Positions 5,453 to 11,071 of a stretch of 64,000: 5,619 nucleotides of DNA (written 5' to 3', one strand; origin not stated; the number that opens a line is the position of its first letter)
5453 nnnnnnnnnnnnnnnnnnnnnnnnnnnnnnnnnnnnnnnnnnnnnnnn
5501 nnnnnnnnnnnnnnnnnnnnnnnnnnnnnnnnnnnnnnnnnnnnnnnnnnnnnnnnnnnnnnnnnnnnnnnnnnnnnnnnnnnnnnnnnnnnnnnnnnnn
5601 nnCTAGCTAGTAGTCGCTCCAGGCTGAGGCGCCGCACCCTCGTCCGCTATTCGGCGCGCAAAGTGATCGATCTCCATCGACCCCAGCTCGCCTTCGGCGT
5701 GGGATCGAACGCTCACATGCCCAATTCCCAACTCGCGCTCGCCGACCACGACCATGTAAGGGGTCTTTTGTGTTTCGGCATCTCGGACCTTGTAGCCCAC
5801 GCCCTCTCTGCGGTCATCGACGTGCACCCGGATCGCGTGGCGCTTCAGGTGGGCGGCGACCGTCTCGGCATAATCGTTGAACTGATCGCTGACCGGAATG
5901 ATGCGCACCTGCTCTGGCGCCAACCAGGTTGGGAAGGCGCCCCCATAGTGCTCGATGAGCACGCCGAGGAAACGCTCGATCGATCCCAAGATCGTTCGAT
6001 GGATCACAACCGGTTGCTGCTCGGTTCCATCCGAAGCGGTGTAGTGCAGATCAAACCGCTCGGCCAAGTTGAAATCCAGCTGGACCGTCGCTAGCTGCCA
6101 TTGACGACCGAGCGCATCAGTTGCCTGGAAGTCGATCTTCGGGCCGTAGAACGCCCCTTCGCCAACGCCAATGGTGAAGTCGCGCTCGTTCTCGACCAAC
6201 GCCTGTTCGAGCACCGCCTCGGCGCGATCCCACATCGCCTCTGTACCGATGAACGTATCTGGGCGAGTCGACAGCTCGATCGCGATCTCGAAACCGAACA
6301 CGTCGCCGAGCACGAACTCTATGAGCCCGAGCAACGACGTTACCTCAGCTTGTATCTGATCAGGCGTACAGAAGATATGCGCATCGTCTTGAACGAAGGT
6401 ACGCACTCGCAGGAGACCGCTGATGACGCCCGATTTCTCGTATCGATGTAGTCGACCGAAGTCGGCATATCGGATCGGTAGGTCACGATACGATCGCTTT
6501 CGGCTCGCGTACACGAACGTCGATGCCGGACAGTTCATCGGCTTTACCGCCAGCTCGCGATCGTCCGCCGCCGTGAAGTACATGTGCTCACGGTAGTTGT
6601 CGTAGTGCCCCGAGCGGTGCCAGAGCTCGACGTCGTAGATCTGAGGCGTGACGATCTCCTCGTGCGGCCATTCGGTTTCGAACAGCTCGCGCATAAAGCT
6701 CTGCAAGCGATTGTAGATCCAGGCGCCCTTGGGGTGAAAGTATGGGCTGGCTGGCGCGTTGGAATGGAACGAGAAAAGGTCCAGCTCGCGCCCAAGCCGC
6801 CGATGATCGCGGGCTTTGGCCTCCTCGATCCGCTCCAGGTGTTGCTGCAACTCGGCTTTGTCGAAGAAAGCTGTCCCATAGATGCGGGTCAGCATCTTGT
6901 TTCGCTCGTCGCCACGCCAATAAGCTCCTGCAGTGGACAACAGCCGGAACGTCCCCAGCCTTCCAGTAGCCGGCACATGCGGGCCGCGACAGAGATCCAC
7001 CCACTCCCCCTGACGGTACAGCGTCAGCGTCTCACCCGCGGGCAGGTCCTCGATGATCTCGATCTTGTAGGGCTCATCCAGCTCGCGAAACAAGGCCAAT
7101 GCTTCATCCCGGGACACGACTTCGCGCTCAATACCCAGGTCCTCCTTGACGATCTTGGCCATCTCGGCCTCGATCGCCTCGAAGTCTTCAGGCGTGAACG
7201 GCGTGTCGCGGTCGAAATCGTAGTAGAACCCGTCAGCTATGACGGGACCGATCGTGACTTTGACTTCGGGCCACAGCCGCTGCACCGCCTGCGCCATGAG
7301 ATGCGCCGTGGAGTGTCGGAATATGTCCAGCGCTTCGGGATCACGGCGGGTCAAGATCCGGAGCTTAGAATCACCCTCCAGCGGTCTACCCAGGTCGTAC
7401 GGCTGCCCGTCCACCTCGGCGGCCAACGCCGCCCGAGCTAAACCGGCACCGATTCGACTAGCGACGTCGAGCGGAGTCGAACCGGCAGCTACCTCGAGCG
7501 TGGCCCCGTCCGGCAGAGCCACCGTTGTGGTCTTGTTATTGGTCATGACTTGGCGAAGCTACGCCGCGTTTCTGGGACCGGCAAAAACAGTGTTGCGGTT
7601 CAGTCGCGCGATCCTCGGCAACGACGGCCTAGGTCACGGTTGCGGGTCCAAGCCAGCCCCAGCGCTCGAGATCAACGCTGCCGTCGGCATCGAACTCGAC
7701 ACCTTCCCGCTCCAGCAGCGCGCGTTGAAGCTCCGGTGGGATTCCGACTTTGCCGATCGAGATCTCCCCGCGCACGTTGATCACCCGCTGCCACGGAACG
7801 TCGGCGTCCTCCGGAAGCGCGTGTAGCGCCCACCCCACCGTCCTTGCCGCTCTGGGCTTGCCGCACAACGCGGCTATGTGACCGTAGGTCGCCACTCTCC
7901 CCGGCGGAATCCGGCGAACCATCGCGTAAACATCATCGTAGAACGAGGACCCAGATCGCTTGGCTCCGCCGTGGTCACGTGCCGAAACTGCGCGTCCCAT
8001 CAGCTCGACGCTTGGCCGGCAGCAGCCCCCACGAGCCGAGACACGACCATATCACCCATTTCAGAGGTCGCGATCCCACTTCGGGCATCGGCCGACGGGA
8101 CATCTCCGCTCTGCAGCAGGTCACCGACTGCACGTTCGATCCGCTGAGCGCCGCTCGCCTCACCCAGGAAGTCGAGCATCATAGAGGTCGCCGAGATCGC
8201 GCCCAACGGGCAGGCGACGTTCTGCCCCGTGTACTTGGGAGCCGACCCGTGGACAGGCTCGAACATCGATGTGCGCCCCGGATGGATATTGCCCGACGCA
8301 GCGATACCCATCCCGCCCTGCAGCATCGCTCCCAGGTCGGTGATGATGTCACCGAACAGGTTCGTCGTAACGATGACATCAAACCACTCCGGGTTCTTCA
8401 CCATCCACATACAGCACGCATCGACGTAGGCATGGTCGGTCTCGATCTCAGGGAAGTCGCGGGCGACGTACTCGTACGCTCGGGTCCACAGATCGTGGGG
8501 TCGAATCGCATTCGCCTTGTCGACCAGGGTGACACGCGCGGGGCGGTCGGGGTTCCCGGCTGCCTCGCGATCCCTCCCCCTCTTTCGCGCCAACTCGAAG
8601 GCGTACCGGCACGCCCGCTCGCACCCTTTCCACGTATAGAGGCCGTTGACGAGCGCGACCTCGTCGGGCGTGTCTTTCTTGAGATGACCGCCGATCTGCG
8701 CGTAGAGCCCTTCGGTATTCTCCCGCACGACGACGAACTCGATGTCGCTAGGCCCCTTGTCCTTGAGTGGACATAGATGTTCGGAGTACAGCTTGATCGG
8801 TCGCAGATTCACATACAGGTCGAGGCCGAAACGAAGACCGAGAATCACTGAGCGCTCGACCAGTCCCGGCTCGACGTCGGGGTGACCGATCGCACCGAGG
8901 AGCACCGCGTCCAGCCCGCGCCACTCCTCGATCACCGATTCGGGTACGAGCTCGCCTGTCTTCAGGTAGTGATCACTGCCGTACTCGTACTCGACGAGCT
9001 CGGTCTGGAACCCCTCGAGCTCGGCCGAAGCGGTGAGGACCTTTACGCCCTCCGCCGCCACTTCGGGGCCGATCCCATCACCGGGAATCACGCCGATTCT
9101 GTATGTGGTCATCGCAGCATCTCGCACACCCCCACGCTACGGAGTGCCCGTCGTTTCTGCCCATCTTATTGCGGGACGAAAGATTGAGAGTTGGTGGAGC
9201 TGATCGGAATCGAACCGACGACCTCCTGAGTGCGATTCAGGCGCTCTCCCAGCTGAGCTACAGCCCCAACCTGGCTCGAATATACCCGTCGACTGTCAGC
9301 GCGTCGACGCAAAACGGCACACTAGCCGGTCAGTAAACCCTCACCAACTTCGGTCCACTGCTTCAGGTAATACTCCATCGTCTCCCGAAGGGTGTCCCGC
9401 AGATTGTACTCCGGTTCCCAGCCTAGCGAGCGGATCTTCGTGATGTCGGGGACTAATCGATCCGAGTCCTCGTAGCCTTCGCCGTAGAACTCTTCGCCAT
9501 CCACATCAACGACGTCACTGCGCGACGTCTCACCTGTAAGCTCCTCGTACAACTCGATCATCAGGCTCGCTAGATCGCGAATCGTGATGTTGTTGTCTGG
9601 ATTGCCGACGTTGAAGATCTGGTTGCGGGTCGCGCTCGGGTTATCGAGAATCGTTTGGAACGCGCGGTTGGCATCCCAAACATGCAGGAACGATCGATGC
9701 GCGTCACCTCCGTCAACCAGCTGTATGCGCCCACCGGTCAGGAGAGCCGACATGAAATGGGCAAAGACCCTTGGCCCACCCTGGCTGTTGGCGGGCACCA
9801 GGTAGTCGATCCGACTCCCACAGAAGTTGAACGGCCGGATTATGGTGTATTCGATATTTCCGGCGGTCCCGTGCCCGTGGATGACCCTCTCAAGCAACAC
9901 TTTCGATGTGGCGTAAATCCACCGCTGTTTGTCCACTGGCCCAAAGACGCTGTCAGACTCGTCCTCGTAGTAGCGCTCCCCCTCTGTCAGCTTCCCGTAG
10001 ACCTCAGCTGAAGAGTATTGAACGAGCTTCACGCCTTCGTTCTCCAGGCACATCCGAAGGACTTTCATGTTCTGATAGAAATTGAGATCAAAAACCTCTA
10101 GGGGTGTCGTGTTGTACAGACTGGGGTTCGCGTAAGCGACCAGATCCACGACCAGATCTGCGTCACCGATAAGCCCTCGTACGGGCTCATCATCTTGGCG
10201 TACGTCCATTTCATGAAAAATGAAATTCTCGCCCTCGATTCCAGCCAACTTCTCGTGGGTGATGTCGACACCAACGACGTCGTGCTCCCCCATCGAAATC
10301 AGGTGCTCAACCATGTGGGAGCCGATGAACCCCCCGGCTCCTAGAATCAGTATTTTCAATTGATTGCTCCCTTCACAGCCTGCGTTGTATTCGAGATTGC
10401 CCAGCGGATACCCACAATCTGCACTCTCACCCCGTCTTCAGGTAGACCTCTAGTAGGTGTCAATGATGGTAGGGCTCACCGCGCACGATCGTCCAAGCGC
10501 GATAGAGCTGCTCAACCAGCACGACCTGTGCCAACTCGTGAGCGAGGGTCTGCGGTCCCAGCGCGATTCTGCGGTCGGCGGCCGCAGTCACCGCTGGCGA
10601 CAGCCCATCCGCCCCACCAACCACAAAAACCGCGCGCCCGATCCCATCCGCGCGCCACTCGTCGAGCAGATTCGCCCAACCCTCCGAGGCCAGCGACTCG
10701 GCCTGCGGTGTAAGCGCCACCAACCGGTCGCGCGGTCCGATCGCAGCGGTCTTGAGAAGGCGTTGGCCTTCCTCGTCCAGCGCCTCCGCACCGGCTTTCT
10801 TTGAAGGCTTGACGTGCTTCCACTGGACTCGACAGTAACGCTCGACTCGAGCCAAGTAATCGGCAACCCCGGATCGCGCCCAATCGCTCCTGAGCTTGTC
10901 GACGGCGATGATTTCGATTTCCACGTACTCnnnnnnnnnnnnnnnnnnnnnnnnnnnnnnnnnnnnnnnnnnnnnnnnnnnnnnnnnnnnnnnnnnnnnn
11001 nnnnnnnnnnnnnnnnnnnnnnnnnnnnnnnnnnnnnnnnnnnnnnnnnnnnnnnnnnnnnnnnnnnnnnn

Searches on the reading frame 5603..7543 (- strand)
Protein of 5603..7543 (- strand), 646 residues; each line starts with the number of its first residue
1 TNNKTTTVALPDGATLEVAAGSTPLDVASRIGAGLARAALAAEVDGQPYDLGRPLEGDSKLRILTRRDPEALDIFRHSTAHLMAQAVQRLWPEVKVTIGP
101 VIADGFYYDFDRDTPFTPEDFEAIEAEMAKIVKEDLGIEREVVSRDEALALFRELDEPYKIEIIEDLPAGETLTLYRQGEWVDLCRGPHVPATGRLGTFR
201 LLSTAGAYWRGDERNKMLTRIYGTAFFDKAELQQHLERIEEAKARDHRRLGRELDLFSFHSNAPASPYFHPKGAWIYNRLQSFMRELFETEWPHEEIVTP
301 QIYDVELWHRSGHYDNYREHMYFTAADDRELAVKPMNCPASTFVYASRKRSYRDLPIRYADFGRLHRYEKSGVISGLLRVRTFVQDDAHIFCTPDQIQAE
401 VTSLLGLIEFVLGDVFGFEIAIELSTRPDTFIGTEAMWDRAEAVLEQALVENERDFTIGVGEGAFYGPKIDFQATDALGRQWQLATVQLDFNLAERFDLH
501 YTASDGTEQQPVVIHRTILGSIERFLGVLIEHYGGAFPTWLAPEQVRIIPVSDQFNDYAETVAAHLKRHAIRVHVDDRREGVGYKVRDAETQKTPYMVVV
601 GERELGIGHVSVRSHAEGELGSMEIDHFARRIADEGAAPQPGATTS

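Call 4: search_protein_families(library=pfam, proteins=[window:5603-7543:-])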
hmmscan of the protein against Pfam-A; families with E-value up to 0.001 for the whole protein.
window:5603-7543:- (646 aa): 4 families
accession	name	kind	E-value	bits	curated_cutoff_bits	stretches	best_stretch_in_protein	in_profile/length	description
PF00587.30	tRNA-synt_2b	-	1.5e-44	152.6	29.3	1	327-533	7-179/179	tRNA synthetase class II core domain (G, H, P, S and T)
PF03129.25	HGTP_anticodon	-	2.9e-22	79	21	1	545-633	1-92/94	Anticodon binding domain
PF07973.19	tRNA_SAD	-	4.9e-16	58.9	24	1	174-222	2-44/44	Threonyl and Alanyl tRNA synthetase second additional domain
PF02824.27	TGS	-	1.4e-14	54.3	22.2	1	7-65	2-60/60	TGS domain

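Call 5: search_protein_families(library=ncbifam, proteins=[window:5603-7543:-])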
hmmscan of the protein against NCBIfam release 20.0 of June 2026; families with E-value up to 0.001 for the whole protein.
window:5603-7543:- (646 aa): 17 families
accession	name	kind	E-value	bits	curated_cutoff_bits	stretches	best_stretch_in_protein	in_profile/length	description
TIGR00418.1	thrS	equivalog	2.3e-206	687.1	383.65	1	76-635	1-564/565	threonine--tRNA ligase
NF003068.0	PRK03991.1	equivalog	1.8e-66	224.8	484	1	240-635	192-591/613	threonine--tRNA ligase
NF006625.0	PRK09194.1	equivalog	3.1e-22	79.2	558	2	522-632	442-558/559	proline--tRNA ligase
TIGR00408.1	proS_fam_I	equivalog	7.6e-22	77.9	437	2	479-631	216-376/475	proline--tRNA ligase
NF011500.0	PRK14938.1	equivalog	3.3e-21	75.7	362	1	536-634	267-367/387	Ser-tRNA(Thr) hydrolase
NF008979.1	PRK12325.1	exception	7.4e-20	71.2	550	2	269-392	42-164/437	proline--tRNA ligase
TIGR00409.1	proS_fam_II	equivalog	8.4e-19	67.8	306.7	2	533-630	463-563/568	proline--tRNA ligase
TIGR00442.1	hisS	equivalog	1.2e-14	54.1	286.75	2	271-403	11-139/406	histidine--tRNA ligase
TIGR00389.1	glyS_dimeric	equivalog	4.4e-12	45.3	243.3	1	537-616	465-545/565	glycine--tRNA ligase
NF003211.1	PRK04173.1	equivalog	8e-10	38.1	312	1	537-619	358-441/454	glycine--tRNA ligase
TIGR00344.1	alaS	equivalog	6.2e-06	24.7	457.05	1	76-216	556-689/847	alanine--tRNA ligase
NF002436.0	PRK01584.1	equivalog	1.5e-05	23.8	529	1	77-201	457-575/595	alanine--tRNA ligase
NF040865.1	a_tRNA_ed_AlaXM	equivalog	8.1e-05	22.4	300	1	77-203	98-218/234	alanyl-tRNA editing protein AlaXM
TIGR00414.1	serS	equivalog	8.7e-05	21.7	301.65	1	237-408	132-307/418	serine--tRNA ligase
NF002120.0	PRK00960.1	equivalog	9.8e-05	21.1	611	0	269-331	219-281/518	serine--tRNA ligase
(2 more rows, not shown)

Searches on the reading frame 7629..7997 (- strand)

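Call 69: search_protein_families(library=pfam, proteins=[window:7629-7997:-], max_evalue=0.0001)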
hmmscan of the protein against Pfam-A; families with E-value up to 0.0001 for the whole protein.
window:7629-7997:- (122 aa): 1 family
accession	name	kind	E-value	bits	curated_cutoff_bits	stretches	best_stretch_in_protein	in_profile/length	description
PF01035.26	DNA_binding_1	-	1.8e-25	89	27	1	19-100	2-81/81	6-O-methylguanine DNA methyltransferase, DNA binding domain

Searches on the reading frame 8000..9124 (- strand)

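Call 56: search_protein_families(library=pfam, proteins=[window:8000-9124:-], max_evalue=0.00001)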
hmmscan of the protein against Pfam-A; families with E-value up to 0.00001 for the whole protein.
window:8000-9124:- (374 aa): 1 family
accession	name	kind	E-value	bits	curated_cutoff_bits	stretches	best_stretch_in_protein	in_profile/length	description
PF00180.25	Iso_dh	-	1.8e-87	294.3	27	1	10-360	2-348/348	Isocitrate/isopropylmalate dehydrogenase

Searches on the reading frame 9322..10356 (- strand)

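Call 56: search_protein_families(library=pfam, proteins=[window:9322-10356:-], max_evalue=0.00001)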
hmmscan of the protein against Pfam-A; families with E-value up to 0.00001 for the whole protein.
window:9322-10356:- (344 aa): 4 families
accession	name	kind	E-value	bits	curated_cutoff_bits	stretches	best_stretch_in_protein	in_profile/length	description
PF01370.27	Epimerase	-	3.7e-41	141.6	20.9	1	2-251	1-240/240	NAD dependent epimerase/dehydratase family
PF16363.11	GDP_Man_Dehyd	-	2.8e-25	89.9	27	1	3-326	1-332/332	GDP-mannose 4,6 dehydratase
PF01073.25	3Beta_HSD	-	2e-11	43.9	22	1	3-159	1-157/280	3-beta hydroxysteroid dehydrogenase/isomerase family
PF03435.24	Sacchrp_dh_NADP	-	3.5e-08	34.3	25.1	1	2-75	1-78/129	Saccharopine dehydrogenase NADP binding domain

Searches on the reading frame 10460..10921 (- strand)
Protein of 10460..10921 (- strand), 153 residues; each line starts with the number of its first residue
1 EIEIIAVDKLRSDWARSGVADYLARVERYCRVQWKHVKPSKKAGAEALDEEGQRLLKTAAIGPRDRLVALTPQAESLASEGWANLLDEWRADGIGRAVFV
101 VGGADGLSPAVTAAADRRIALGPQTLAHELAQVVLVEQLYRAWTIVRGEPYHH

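Call 56: search_protein_families(library=pfam, proteins=[window:10460-10921:-], max_evalue=0.00001)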
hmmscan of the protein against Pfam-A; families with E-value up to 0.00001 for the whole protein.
window:10460-10921:- (153 aa): 1 family
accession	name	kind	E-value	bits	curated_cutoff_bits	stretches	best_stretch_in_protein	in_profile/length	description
PF02590.22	SPOUT_MTase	-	2e-43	148.5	27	1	2-152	3-154/154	Predicted SPOUT methyltransferase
